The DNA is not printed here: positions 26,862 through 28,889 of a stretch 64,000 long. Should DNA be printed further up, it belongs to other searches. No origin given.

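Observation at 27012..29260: SAP motif - TM - M28 metallopeptidase fusion, co-transcribed with a Cys-containing partner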

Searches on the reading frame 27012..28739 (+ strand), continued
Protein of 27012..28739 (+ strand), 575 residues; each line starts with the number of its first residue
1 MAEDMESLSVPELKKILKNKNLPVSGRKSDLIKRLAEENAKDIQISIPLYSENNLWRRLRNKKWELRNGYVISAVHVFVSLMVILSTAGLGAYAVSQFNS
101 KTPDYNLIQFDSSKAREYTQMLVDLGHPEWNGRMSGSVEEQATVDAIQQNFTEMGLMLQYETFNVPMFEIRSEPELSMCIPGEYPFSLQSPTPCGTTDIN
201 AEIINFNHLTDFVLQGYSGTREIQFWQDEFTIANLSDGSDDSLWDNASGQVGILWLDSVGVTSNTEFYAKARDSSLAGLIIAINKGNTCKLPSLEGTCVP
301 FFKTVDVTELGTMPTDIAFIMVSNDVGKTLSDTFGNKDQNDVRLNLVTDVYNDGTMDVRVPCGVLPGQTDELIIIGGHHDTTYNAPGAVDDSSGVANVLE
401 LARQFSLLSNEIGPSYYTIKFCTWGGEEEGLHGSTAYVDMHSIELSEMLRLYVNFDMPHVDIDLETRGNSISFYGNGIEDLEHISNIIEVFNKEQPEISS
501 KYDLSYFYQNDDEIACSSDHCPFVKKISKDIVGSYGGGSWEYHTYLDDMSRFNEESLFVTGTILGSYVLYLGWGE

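Call 31: search_protein_representatives(alignment_id=A1)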
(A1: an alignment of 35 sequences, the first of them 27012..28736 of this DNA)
Query: 35 sequences, 577 profile positions. Proteins with E-value up to 0.001 (for the whole library): 19738; up to 1e-10: 3327; up to 1e-30: 78. The best 150 are listed.
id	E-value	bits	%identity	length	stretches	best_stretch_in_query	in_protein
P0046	3.0e-274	927.3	-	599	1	2-576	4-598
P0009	5.8e-250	847.1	-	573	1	2-575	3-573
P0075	7.8e-247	836.7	-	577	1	7-575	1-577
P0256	3.9e-221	751.9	-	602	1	2-574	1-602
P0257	1.6e-210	716.8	-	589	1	2-576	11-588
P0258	8.7e-192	655.0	-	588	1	5-574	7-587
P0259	6.8e-171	586.0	-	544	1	65-574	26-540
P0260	1.3e-126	439.8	-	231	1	340-575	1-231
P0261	1.0e-108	380.7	-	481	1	76-575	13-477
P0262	1.8e-90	320.5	-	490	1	67-573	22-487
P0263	7.5e-89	315.1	-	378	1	200-575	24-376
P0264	1.5e-88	314.1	-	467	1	77-570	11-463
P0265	1.2e-84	301.2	-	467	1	75-569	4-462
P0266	7.2e-84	298.7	-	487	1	75-573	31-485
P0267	3.1e-83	296.6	-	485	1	76-573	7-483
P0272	6.5e-73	262.5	-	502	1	71-575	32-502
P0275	1.1e-70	255.1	-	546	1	102-569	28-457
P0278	4.1e-66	240.0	-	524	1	88-575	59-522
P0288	2.2e-58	214.5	-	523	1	51-573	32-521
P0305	1.6e-46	175.4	-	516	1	70-573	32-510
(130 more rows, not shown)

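Call 32: list_cluster_members(proteins=[P0259, P0261, P0262, P0264, P0266, P0272, P0275, P0278, P0288, P0305])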
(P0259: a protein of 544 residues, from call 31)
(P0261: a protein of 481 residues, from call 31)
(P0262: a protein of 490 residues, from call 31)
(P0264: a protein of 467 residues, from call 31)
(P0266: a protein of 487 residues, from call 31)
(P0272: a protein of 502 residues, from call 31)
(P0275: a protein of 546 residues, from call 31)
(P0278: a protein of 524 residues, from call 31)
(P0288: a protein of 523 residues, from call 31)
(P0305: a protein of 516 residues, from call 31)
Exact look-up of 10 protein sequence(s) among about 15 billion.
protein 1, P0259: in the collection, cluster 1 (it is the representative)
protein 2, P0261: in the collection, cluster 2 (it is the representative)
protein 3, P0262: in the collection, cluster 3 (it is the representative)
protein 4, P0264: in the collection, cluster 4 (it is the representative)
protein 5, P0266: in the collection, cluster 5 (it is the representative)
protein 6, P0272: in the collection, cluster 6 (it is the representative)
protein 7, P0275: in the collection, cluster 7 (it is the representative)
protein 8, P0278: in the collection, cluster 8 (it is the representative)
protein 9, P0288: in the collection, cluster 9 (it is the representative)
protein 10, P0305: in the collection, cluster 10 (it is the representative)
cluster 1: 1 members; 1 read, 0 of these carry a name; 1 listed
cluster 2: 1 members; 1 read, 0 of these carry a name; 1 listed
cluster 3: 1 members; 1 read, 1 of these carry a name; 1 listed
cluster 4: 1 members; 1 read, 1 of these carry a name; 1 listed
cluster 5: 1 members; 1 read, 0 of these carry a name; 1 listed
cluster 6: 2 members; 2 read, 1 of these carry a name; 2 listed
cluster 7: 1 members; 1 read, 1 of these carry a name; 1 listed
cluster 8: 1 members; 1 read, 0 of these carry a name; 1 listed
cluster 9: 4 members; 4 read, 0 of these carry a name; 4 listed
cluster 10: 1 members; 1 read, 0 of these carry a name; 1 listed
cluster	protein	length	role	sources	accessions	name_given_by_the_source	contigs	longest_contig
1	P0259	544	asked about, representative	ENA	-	-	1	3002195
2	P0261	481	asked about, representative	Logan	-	-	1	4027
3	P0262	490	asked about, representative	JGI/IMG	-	hypothetical protein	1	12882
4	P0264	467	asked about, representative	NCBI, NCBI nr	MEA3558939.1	MAG: M28 family metallopeptidase [Candidatus Thermoplasmatota archaeon] | M28 family metallopeptidase [Candidatus Thermoplasmatota archaeon]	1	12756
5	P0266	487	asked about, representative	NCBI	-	-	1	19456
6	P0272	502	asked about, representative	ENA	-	-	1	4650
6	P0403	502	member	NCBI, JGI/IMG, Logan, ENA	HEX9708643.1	MAG TPA: M28 family peptidase [Candidatus Thermoplasmatota archaeon]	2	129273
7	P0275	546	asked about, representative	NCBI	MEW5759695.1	MAG: M28 family metallopeptidase [Candidatus Thermoplasmatota archaeon]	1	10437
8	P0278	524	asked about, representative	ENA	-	-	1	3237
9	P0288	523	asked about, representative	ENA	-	-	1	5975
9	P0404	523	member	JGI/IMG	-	-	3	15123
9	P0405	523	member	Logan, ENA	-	-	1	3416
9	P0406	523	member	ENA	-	-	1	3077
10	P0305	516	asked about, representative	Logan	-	-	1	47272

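Call 33: predict_structure(alignment_id=A1)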
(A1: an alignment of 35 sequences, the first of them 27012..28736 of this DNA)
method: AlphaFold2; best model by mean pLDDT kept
length: 575 residues; sequences in the alignment: 35
mean_pLDDT: 83.8   pTM: 0.75
mean pLDDT of the five models: 83.8, 83.1, 83.0, 80.6, 76.7
residues with pLDDT >= 90: 293; 70-90: 179; 50-70: 79; < 50: 24
segments of 3 or more residues with pLDDT < 50: 43-53, 89-100
pLDDT, mean of each block of 10 residues (from residue 1): 86 96 95 90 41 51 63 70 60 45 86 92 77 69 91 95 88 90 75 82 88 88 84 93 93 88 90 95 68 58 82 89 90 91 92 84 97 91 58 90 98 97 85 94 96 89 78 94 97 96 93 83 93 80 64 89 98 86
secondary structure, 60 per line:
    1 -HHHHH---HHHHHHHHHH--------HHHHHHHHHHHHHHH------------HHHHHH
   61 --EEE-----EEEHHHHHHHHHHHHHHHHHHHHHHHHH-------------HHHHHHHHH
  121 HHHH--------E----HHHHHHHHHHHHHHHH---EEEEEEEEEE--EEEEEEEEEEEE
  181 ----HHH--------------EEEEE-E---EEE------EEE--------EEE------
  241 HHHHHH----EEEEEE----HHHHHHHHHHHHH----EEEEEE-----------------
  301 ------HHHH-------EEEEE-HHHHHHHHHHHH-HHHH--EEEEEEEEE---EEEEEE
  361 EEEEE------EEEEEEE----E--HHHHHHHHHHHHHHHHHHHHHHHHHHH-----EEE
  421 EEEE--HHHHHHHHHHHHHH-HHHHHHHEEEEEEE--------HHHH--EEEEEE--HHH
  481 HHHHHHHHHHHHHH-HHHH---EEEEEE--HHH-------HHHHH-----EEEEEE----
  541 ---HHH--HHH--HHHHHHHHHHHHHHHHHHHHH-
elements in order: H2-6 H10-19 H28-42 H55-60 E63-65 E71-73 H74-98 H112-124 H138-153 E157-166 E169-180 E202-206 E212-214 E221-223 E232-234 H241-246 E251-256 H261-273 E278-283 H307-310 E318-322 H324-335 H337-340 E343-351 E355-365 E372-378 H386-412 E418-424 H427-440 H442-448 E449-455 H464-467 E470-475 H478-494 H496-499 E503-508 H521-525 E531-536 H554-574
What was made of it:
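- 27012..28739 (+): Whole gene: SAP - linker - TM signal anchor - PA/M28 aminopeptidase (575 aa, stop TGA 28737-28739). AF2 model mean pLDDT 83.8 (call 33).
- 27021..27122 (+): SAP domain (res 4-37), predicted cytoplasmic. Model helices 10-19 and 28-42; 10-residue block means of pLDDT 86-96 over res 1-40 (call 33).
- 27123..27218 (+): Poorly conserved linker (res 38-69), ending in the K/R-rich juxtamembrane stretch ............. pLDDT below 50 at res 43-53 (call 33).
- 27219..27299 (+): Single transmembrane helix / signal anchor (res 70-96), N-in C-out. Model helix 74-98 (call 33).
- On M28B (GCPII / transferrin receptor): The protein ends at res 575 with the last M28 helix (554-574, call 33).
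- Model pLDDT 83.8 (call 33).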

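Call 35: search_solved_structures(query=A1, max_evalue=0.001, show_alignments=2)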
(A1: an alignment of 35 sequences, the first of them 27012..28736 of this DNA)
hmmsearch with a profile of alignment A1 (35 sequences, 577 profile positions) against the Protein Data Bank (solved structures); distinct sequences matched with E-value up to 0.001: 47.
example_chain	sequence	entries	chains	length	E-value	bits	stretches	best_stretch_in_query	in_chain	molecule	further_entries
2ek8_A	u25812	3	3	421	4.8e-20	74.7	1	362-451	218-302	Aminopeptidase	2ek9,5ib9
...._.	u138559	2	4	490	3.9e-18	68.4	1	335-451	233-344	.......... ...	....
8ac7_B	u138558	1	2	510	4.2e-18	68.3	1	335-451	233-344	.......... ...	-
3fec_A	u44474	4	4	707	6.8e-18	67.6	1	337-450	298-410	Glutamate carboxypeptidase III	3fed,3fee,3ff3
8acg_F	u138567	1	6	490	5e-17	64.7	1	335-451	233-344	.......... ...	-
8acr_A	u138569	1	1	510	5.4e-17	64.6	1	335-451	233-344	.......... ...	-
4twe_A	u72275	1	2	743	1.1e-16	63.5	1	340-452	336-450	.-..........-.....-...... acidic dipeptidase-like protein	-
1z8l_A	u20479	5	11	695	5.1e-16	61.4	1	330-450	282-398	Glutamate carboxypeptidase II | Glutamate carboxypeptidase 2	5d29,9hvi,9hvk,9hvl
5ely_A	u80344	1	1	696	5.1e-16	61.4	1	330-450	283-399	Glutamate carboxypeptidase 2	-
2c6c_A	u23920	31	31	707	5.2e-16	61.4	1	330-450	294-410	GLUTAMATE CARBOXYPEPTIDASE II | GLUTAMATE CARBOXYPEPTIDASE 2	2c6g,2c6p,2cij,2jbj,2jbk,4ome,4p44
2xef_A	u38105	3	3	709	5.2e-16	61.4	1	330-450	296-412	GLUTAMATE CARBOXYPEPTIDASE 2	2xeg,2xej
2oot_A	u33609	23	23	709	5.2e-16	61.4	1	330-450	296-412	Glutamate carboxypeptidase 2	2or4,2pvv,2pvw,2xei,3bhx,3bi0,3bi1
3rbu_A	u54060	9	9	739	5.6e-16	61.3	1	330-450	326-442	Glutamate carboxypeptidase 2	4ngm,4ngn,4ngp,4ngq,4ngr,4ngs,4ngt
9hlw_A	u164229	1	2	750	5.6e-16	61.2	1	330-450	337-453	Glutamate carboxypeptidase 2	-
4mcs_A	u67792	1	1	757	5.8e-16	61.2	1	330-450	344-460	Glutamate carboxypeptidase 2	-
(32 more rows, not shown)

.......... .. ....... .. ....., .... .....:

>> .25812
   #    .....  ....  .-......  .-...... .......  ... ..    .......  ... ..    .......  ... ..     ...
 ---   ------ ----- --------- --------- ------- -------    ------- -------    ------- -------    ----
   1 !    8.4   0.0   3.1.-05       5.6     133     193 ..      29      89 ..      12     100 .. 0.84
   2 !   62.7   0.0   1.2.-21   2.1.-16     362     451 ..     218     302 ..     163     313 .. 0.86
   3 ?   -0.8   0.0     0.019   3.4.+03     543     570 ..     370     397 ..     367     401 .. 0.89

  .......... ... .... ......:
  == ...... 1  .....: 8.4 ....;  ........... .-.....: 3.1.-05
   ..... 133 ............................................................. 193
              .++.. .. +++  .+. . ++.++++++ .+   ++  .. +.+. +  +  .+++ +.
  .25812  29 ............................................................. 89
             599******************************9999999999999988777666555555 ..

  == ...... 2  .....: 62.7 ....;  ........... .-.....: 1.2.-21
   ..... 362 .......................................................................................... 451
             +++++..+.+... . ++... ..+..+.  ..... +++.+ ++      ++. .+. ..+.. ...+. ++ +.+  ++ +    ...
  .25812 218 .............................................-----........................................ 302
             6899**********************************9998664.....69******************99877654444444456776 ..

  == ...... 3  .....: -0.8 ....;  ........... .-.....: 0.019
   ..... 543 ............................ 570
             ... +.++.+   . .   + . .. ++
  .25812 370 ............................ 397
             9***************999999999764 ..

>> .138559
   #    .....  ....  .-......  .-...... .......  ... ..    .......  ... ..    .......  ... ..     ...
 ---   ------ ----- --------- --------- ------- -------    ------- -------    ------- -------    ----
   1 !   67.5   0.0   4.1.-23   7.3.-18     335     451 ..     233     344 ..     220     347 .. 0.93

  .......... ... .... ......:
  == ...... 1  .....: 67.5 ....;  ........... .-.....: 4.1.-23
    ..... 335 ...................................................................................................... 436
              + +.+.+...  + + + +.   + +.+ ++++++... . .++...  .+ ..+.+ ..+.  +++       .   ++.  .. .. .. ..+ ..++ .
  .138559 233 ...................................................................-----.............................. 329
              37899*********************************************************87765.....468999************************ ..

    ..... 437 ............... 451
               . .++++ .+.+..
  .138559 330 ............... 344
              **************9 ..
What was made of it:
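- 27021..27122 (+): Profile matches the SAP domains of MKL1 (2KVU) and Tho1 (1H1J) (call 35).
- On Peptidase family M28 (Pfam PF04389): The motifs align with 2EK8 (call 35).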

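Call 36: fold_search(model_id=the predicted structure, library=pdb)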
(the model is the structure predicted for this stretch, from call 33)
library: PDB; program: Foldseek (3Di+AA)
matches with E <= 10: 821; with E <= 0.001: 337
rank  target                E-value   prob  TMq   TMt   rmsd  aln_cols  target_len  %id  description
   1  2ek8                  1.4e-27  1.00  0.53  0.70   5.3       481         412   19  Aminopeptidase from Aneurinibacillus sp. strain AM-1 (released 2008-03-25)
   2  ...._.                1.3e-25  1.00  0.42  0.50   9.0       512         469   18  Structure of Pseudomonas aeruginosa aminopeptidase, PaAP_T (released 2023-07-12)
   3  8ac7_A                2.2e-25  1.00  0.48  0.56   6.6       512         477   17  Structure of Pseudomonas aeruginosa aminopeptidase, PaAP (released 2023-07-12)
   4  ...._A                2.8e-25  1.00  0.49  0.59   6.4       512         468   17  Structure of Pseudomonas aeruginosa aminopeptidase, PaAP (released 2023-07-12)
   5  8acr                  3.0e-25  1.00  0.47  0.54   7.0       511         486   18  Structure of Pseudomonas aeruginosa aminopeptidase, PaAP (released 2023-07-12)
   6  6hc6_A                3.6e-25  1.00  0.54  0.74   5.0       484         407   17  The structure of BSAP, a zinc aminopeptidase from Bacillus subtilis (released 2019-08-28)
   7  8acg_A                4.5e-25  1.00  0.45  0.53   8.5       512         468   18  Structure of Pseudomonas aeruginosa aminopeptidase, PaAP_T E340A mutant (released 2023-07-12)
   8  6hc7_A                5.7e-25  1.00  0.55  0.76   4.6       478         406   18  The crystal structure of BSAP, a zinc aminopeptidase from Bacillus subtilis (medium resolution) (released 2019-08-28)
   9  6hc6_C                5.7e-25  1.00  0.54  0.73   5.3       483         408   17  The structure of BSAP, a zinc aminopeptidase from Bacillus subtilis (released 2019-08-28)
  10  8acg_C                6.4e-25  1.00  0.45  0.53   8.4       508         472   18  Structure of Pseudomonas aeruginosa aminopeptidase, PaAP_T E340A mutant (released 2023-07-12)
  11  8acg_B                9.7e-25  1.00  0.45  0.54   8.2       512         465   18  Structure of Pseudomonas aeruginosa aminopeptidase, PaAP_T E340A mutant (released 2023-07-12)
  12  8acg_F                1.2e-24  1.00  0.45  0.53   8.2       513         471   17  Structure of Pseudomonas aeruginosa aminopeptidase, PaAP_T E340A mutant (released 2023-07-12)
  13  8acg_E                1.3e-24  1.00  0.47  0.56   7.7       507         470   18  Structure of Pseudomonas aeruginosa aminopeptidase, PaAP_T E340A mutant (released 2023-07-12)
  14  8acg_D                1.5e-24  1.00  0.46  0.54   8.1       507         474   18  Structure of Pseudomonas aeruginosa aminopeptidase, PaAP_T E340A mutant (released 2023-07-12)
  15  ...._B                1.6e-24  1.00  0.42  0.50   8.8       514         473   18  Structure of Pseudomonas aeruginosa aminopeptidase, PaAP_T (released 2023-07-12)
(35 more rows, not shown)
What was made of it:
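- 27309..28736 (+): Extracytoplasmic PA-domain M28 aminopeptidase ectodomain (res 100-575). The PA-like insertion is roughly res 200-350. The Pfam M28 match is res 364-562 (28101-28697). Foldseek: 2EK8 E 1.4e-27, TMt 0.70; BSAP 6HC6/6HC7 TMt 0.73-0.76; PaAP 8AC7 (call 36).
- On PA-domain-containing M28 aminopeptidases (2EK8 / BSAP / PaAP type): Whole-chain Foldseek alignments cover 478-512 columns of 406-486-residue targets that contain the PA domain (TMt 0.50-0.76, call 36).
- All structural relatives are secreted enzymes or ecto-enzymes (call 36). Fold: 2EK8 E 1.4e-27, TMt 0.70; 6HC7 TMt 0.76 (call 36).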
